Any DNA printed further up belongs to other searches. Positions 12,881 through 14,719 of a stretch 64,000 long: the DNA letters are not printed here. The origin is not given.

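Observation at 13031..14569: GH49/GH28-like beta-helix lipoprotein: candidate endo-beta-L-arabinopyranase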

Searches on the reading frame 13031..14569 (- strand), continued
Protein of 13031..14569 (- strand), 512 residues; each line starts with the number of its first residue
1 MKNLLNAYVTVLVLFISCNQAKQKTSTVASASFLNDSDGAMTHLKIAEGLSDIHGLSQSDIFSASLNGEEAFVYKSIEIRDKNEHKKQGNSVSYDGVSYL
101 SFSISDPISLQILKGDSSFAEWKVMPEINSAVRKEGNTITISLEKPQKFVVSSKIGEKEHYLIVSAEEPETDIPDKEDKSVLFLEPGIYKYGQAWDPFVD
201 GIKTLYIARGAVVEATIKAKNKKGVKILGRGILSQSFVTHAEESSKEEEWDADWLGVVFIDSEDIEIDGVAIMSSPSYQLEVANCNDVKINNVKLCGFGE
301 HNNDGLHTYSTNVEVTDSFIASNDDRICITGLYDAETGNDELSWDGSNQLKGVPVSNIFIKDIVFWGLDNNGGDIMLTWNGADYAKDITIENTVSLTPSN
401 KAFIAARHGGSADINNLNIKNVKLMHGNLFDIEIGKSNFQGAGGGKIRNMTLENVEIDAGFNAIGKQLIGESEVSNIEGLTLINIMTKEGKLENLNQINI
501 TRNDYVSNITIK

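Call 44: search_solved_structures(query=A3, max_evalue=10, show_alignments=0)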
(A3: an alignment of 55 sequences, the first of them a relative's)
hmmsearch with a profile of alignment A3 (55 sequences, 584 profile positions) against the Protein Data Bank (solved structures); distinct sequences matched with E-value up to 10: 26.
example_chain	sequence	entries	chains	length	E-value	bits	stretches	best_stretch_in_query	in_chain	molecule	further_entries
3wwg_A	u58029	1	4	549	3.3e-39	138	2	146-442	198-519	Isopullulanase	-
1wmr_A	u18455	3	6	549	9.7e-39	136.4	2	146-442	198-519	Isopullulanase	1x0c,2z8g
6nzs_A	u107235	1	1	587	2.3e-38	135.2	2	146-384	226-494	Dextranase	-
3jur_A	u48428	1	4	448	5.1e-36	127.4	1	183-442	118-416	Exo-poly-alpha-D-galacturonosidase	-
5olp_A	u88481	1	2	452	1.7e-33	119.1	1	185-462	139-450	Pectate lyase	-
8ikx_A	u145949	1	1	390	5.6e-26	94.3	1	182-410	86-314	Pectin lyase-like superfamily protein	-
7b7a_A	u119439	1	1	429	7.1e-26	93.9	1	182-410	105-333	Pectin lyase-like superfamily protein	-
1ogm_X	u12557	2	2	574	1e-23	86.8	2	146-344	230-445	DEXTRANASE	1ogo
7b8b_A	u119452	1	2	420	7.8e-21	77.3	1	196-449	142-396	Polygalacturonase ADPG2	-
1bhe_A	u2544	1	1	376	1.6e-20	76.3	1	182-441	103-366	POLYGALACTURONASE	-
2uve_A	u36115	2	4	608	7.8e-20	74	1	154-435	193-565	EXOPOLYGALACTURONASE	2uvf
4mxn_A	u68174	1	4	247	2.1e-14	56.1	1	150-307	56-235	Uncharacterized protein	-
1rmg_A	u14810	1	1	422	4.8e-14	54.9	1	210-436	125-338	RHAMNOGALACTURONASE A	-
1ia5_A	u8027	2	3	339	1.8e-12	49.7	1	210-408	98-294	POLYGALACTURONASE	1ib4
4c2l_A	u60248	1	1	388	4.7e-12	48.3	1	193-401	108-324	ENDO-XYLOGALACTURONAN HYDROLASE A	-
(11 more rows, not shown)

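Call 48: search_solved_structures(query=A3, max_evalue=1e-30, show_alignments=3)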
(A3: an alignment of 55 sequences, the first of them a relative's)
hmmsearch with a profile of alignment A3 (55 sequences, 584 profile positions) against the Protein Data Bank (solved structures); distinct sequences matched with E-value up to 1e-30: 5.
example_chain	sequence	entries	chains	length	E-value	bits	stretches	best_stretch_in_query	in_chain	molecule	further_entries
3wwg_A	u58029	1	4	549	3.3e-39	138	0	146-442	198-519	Isopullulanase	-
1wmr_A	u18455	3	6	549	9.7e-39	136.4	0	146-442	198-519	Isopullulanase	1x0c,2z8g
6nzs_A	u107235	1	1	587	2.3e-38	135.2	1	146-384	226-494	Dextranase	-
3jur_A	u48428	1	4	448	5.1e-36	127.4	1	183-442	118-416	Exo-poly-alpha-D-galacturonosidase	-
5olp_A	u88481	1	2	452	1.7e-33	119.1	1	185-462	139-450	Pectate lyase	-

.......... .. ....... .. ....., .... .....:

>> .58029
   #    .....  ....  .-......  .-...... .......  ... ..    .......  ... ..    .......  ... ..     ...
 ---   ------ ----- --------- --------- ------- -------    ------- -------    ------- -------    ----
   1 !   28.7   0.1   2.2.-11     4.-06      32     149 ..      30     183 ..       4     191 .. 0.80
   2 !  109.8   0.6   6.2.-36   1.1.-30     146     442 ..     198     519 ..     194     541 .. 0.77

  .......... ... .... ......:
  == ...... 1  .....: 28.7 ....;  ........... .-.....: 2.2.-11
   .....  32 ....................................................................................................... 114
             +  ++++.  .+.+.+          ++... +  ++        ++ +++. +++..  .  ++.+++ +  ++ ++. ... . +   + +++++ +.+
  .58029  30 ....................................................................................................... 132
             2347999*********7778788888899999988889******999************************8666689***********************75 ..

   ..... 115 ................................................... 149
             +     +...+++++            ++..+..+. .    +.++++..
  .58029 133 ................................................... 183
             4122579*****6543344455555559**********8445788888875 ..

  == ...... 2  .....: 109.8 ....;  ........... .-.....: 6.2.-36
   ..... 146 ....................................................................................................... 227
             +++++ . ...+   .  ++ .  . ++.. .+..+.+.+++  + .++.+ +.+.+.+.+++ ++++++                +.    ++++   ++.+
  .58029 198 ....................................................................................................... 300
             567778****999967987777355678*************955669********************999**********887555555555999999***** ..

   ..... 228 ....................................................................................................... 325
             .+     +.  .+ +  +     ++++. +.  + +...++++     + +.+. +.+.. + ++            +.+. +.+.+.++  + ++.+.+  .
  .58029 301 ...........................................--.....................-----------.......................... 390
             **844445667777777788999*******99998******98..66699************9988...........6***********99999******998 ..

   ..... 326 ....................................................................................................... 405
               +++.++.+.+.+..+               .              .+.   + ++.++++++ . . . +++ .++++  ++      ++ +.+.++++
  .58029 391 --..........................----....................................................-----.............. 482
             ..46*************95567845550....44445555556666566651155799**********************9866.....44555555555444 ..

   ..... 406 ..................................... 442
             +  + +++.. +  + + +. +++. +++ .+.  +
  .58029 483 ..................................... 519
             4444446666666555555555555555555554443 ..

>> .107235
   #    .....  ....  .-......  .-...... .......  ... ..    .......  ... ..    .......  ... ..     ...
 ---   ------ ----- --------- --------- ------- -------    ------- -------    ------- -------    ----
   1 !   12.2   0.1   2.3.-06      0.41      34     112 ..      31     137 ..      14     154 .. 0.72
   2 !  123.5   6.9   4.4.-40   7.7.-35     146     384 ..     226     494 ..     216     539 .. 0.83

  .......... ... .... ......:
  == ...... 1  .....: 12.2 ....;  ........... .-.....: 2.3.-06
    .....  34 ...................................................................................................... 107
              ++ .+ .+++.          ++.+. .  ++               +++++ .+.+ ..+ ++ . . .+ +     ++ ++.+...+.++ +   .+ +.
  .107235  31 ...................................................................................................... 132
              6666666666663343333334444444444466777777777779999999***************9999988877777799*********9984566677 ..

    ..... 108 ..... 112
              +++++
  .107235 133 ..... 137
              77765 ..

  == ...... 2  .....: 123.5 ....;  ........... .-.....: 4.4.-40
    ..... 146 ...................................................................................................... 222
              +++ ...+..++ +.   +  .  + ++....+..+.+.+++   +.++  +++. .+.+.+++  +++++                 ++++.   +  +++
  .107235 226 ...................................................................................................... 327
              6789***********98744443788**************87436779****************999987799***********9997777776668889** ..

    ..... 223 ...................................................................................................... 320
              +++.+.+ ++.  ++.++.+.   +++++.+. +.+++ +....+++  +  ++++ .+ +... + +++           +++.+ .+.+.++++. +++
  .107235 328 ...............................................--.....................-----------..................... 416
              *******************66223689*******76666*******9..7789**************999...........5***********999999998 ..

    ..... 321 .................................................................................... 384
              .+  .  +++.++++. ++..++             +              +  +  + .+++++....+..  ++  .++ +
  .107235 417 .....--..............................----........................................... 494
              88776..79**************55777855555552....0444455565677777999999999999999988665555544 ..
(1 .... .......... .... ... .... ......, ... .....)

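Call 53: search_protein_families(library=pfam, proteins=[L001:14590-16635:+, L001:16653-17306:+, L002:9568-10590:+, L006:11406-13460:+, L006:13466-14437:+, L006:14745-16466:+, L004:11440-12657:+, L004:16435-17427:+, L004:19141-20808:-, L008:9944-10900:+], max_evalue=0.001)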
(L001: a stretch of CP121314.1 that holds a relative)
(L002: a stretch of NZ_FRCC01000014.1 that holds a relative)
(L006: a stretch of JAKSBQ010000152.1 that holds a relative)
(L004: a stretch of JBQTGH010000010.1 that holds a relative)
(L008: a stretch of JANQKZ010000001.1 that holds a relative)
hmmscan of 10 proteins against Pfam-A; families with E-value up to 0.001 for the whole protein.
L001:14590-16635:+ (681 aa): 4 families
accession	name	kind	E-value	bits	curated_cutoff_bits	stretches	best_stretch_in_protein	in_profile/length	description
PF00456.26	Transketolase_N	-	8.1e-88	295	22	1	5-339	1-334/334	Transketolase, thiamine diphosphate binding domain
PF02779.29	Transket_pyr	-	3.1e-39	134.8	27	1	352-530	3-170/174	Transketolase, pyrimidine binding domain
PF22613.1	Transketolase_C_1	-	1e-28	100.2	27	1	552-663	1-113/113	Transketolase-like TK C-terminal domain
PF02780.25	Transketolase_C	-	5.6e-05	23.5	25.9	1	553-664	1-121/124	Transketolase, C-terminal domain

L001:16653-17306:+ (217 aa): 1 family
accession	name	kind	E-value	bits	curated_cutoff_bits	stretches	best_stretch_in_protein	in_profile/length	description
PF00923.25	TAL_FSA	-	1.9e-56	191.9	27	1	3-202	1-238/285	Transaldolase/Fructose-6-phosphate aldolase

L002:9568-10590:+ (340 aa): 0 families

L006:11406-13460:+ (684 aa): 0 families

L006:13466-14437:+ (323 aa): 1 family
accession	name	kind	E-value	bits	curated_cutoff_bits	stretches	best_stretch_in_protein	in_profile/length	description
PF14315.11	DUF4380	-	2e-06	27.4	29.4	0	117-300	108-293/295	Domain of unknown function (DUF4380)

L006:14745-16466:+ (573 aa): 4 families
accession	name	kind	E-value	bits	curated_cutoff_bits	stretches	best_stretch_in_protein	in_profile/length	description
PF00015.26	MCPsignal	-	4.1e-31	108.6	34.6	1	362-525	4-164/172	Methyl-accepting chemotaxis protein (MCP) signalling domain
PF13682.11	CZB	-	8e-14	52.2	29.4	1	66-135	1-62/64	Chemoreceptor zinc-binding domain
PF00672.30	HAMP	-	6.2e-08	33.3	25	1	228-279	2-53/53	HAMP domain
PF07889.17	DUF1664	-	0.00012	22.6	34.6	0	271-362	30-121/124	Protein of unknown function (DUF1664)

L004:11440-12657:+ (405 aa): 0 families

L004:16435-17427:+ (330 aa): 0 families

L004:19141-20808:- (555 aa): 2 families
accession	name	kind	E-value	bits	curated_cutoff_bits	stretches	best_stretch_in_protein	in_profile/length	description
PF12904.13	Collagen_bind_2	-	2.6e-11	43.7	22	1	464-550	5-91/92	Putative collagen-binding domain of a collagenase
PF16586.11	DUF5060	-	4.2e-11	43.4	27.2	1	2-59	24-69/70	Domain of unknown function (DUF5060)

L008:9944-10900:+ (318 aa): 0 families

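Call 57: list_cluster_members(proteins=[P0059, P0076, P0082, P0088, P0092, P0098, P0099, P0104, P0106, P0113])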
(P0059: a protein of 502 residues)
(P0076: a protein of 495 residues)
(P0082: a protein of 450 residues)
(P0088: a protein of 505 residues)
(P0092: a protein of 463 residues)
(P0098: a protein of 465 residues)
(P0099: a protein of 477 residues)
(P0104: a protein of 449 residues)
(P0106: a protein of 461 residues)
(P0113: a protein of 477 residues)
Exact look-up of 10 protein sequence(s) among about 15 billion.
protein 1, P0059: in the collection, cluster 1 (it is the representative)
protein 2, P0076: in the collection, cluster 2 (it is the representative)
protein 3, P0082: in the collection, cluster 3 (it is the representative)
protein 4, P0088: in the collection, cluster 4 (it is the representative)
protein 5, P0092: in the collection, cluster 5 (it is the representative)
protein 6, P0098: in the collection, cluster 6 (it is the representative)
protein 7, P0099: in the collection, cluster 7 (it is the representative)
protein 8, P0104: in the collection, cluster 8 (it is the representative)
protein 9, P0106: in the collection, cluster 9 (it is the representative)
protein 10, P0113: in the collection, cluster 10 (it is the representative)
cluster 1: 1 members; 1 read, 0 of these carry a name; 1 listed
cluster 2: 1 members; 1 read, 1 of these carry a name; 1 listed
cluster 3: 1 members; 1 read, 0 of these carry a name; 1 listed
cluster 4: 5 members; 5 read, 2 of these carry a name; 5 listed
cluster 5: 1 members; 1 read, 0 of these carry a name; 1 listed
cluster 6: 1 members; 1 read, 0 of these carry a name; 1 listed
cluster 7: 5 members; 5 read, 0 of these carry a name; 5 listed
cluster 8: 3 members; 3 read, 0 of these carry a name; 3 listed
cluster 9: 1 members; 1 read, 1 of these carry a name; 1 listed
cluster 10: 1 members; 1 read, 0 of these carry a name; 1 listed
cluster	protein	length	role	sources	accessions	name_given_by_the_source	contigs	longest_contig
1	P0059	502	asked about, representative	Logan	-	-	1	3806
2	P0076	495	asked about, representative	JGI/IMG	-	hypothetical protein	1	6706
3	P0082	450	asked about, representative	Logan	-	-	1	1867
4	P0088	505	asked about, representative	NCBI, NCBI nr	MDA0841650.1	MAG: glycosyl hydrolase family 28 protein [Planctomycetota bacterium] | glycosyl hydrolase family 28 protein [Planctomycetota bacterium]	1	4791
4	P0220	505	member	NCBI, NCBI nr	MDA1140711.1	MAG: glycosyl hydrolase family 28 protein [Planctomycetota bacterium] | glycosyl hydrolase family 28 protein [Planctomycetota bacterium]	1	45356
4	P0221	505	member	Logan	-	-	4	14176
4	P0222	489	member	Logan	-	-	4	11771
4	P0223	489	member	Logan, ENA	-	-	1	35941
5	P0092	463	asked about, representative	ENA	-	-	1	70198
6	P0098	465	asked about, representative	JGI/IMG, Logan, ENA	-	-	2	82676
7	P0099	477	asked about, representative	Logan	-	-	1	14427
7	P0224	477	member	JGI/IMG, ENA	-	-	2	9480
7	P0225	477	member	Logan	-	-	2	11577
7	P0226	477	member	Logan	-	-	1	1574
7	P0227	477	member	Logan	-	-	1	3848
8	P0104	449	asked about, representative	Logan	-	-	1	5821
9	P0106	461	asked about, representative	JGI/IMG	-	polygalacturonase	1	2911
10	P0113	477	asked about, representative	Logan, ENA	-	-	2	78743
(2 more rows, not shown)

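Call 58: find_homologous_proteins(query=L004:14993-16432:+, max_evalue=0.00001)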
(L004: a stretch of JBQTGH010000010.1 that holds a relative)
Query L004:14993-16432:+ (479 aa): 555 proteins with E <= 0.00001 among 3500 candidates; the best 120 are listed.
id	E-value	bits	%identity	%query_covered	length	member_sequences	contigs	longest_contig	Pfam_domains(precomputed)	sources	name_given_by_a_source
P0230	0.0e+0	1122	100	100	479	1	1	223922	PF13229.13,PF00295.24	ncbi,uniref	ncbi:glycosyl hydrolase family 28 protein [Thermophagus sp. OGC60D27]|uniref:glycosyl hydrolase fami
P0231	7.6e-215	732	67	93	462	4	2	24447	PF00295.24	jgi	jgi:hypothetical protein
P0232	1.0e-214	732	67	96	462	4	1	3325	PF00295.24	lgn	-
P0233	2.6e-211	721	68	93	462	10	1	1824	-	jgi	jgi:hypothetical protein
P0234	1.6e-190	652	62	92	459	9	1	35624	-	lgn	-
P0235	9.5e-189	646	58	95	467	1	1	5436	-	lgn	-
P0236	1.9e-188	645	60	96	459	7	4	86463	PF00295.24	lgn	-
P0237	1.8e-187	642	60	95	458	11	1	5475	-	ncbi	-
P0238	6.1e-187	640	60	96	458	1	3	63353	PF00295.24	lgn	-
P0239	8.4e-187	640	61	96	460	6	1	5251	-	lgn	-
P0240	3.0e-186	638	60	95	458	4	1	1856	PF00295.24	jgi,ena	jgi:hypothetical protein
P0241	6.5e-186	637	59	96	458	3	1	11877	-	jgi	-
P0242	6.8e-186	637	60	95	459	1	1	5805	-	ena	-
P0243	8.8e-186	636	60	95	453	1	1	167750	PF00295.24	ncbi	ncbi:MAG: glycosyl hydrolase family 28 protein [Spirosomataceae bacterium]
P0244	2.6e-185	635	58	95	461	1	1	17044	PF00295.24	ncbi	-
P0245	4.5e-185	634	59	97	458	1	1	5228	PF00295.24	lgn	-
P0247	8.5e-185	633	61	95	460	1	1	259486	PF00295.24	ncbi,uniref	ncbi:glycosyl hydrolase family 28 protein [Flavobacterium sp. ARAG 55.4]|uniref:glycosyl hydrolase f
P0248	2.6e-184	632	58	96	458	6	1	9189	PF00295.24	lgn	-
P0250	1.1e-183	630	59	96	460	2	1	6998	PF00295.24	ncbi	-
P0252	3.7e-183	628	58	96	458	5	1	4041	PF00295.24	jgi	jgi:hypothetical protein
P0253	1.6e-182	626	58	96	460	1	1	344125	PF00295.24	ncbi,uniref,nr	ncbi:glycosyl hydrolase family 28 protein [Leeuwenhoekiella parthenopeia]|uniref:Glycoside hydrolase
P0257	6.7e-182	624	57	96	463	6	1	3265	PF00295.24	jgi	jgi:hypothetical protein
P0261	1.1e-180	620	57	95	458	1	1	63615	PF00295.24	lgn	-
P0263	4.8e-180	618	59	95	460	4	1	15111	PF00295.24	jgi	jgi:Glycosyl hydrolases family 28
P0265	9.4e-180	617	60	96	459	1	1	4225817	-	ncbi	-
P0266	1.1e-179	616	56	96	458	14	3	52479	PF00295.24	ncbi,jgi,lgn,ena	jgi:hypothetical protein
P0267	1.2e-179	616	57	96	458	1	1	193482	PF00295.24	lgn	-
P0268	1.4e-179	616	57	96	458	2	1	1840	PF00295.24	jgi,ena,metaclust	metaclust:\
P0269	1.7e-179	616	58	96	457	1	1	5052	PF00295.24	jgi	jgi:hypothetical protein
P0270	1.7e-179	616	58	97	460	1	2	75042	PF13229.13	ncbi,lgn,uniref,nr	ncbi:Glycosyl hydrolase family 49 [Flavobacterium flevense]|uniref:Endo-polygalacturonase n=1 Tax=Fl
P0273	3.8e-179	615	58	97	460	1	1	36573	PF00295.24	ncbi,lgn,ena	-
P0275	4.9e-178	611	60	92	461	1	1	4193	PF00295.24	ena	-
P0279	4.2e-176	605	59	95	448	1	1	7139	PF00295.24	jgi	jgi:hypothetical protein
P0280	6.7e-176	604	59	89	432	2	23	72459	PF00295.24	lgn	-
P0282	1.1e-175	603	58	95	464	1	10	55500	PF00295.24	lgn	-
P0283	2.1e-174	599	58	96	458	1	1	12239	PF00295.24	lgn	-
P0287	2.3e-171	589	55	96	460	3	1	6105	PF00295.24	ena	-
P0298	1.1e-152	527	52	97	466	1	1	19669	PF00295.24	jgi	-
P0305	3.0e-140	486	51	89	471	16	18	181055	PF00295.24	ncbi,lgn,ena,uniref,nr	ncbi:glycosyl hydrolase family 28 protein [uncultured Bacteroides sp.]|uniref:glycosyl hydrolase fam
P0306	1.0e-139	484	50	89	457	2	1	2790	PF00295.24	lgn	-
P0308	7.2e-139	482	49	96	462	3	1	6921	PF13229.13,PF17433.8,PF00295.24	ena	-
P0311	9.3e-138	478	48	96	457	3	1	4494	PF00295.24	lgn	-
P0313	4.0e-137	476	48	96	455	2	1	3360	PF00295.24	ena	-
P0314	8.5e-137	475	48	96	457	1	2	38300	PF00295.24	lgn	-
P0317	1.4e-135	471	51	87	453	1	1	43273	-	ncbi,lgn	-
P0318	2.8e-135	470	48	96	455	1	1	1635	PF00295.24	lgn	-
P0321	3.5e-132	460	48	96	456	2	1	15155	PF00295.24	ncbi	-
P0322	9.3e-132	458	48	96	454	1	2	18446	PF00295.24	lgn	-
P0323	9.4e-132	458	46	95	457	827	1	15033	PF00295.24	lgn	-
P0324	9.9e-132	458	48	92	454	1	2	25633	PF00295.24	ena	-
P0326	1.9e-131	457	47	96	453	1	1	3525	PF00295.24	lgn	-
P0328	3.6e-131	456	46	96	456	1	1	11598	PF00295.24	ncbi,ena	-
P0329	5.0e-131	456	47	96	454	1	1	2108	PF00295.24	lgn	-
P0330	6.7e-130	452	47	95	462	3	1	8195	PF17433.8,PF00295.24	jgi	jgi:hypothetical protein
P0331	2.0e-129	451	47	96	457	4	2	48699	PF17433.8,PF00295.24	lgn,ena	-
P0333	5.4e-129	449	47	96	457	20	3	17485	-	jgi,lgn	jgi:hypothetical protein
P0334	5.5e-129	449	45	96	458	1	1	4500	PF00295.24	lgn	-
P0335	1.2e-128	448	46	96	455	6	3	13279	PF00295.24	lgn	-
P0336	2.6e-128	447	48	88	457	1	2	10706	PF00295.24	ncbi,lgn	-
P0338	1.6e-127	444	46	96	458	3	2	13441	PF00295.24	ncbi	-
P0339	2.2e-126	441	47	92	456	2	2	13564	PF00295.24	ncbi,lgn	-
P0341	1.1e-125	438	43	95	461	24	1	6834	PF00295.24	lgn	-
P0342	1.4e-125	438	44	95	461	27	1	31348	PF00295.24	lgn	-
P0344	2.5e-125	437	46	97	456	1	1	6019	PF00295.24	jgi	jgi:hypothetical protein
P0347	6.0e-124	433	47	92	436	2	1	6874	PF17433.8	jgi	jgi:hypothetical protein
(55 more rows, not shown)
